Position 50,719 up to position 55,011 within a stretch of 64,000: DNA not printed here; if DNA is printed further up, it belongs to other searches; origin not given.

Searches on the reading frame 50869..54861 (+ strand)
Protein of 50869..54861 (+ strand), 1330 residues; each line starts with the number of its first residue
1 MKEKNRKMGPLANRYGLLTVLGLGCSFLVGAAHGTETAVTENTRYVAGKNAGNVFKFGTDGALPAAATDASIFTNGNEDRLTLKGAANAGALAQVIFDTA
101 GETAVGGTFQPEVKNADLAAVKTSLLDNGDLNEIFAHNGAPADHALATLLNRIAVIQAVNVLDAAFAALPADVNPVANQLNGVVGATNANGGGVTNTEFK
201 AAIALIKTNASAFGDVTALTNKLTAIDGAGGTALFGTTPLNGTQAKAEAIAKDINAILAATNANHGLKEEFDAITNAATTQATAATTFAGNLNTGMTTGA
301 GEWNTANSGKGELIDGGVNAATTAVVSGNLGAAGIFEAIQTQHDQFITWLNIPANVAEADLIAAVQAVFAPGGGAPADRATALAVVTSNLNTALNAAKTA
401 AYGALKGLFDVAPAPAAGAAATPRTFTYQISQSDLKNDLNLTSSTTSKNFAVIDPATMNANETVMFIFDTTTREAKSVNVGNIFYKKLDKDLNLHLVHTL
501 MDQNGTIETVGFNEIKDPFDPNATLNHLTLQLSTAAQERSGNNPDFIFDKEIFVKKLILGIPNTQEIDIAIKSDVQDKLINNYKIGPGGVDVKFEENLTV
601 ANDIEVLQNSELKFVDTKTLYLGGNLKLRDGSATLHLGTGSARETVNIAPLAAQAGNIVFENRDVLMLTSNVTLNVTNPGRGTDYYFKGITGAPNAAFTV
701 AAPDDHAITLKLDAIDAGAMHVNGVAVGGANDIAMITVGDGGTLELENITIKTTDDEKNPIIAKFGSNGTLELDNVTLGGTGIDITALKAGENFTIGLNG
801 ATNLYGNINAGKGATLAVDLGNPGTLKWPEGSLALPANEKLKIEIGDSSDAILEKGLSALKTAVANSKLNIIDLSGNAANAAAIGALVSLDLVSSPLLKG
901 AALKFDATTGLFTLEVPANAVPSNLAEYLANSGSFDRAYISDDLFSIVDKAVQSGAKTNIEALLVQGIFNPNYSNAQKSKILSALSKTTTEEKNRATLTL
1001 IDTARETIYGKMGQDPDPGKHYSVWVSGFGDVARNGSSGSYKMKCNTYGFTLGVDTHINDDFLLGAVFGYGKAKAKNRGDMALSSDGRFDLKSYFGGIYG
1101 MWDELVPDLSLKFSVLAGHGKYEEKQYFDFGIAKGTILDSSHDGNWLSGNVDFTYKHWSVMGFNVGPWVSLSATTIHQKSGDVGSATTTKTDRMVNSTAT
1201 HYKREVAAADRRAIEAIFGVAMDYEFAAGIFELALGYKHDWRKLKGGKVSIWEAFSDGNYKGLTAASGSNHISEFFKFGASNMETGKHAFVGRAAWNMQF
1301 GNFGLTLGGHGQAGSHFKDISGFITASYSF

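Call 26: find_encoding_contigs(protein=window:50869-54861:+, flank=6000, max_places=10)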
Protein window:50869-54861:+ (1330 aa): 1 contig read that carries it; 1 place shown.
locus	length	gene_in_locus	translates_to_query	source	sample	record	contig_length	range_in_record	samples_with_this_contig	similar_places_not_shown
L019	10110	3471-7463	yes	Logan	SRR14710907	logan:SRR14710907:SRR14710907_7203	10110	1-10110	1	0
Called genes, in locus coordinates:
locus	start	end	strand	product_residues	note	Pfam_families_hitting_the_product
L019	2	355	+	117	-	?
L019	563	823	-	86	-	-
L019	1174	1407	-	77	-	-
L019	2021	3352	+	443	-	PF08245:Mur_ligase_M, PF02875:Mur_ligase_C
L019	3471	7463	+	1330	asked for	PF03797:Autotransporter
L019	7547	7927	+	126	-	PF01648:ACPS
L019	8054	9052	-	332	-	-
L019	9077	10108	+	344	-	?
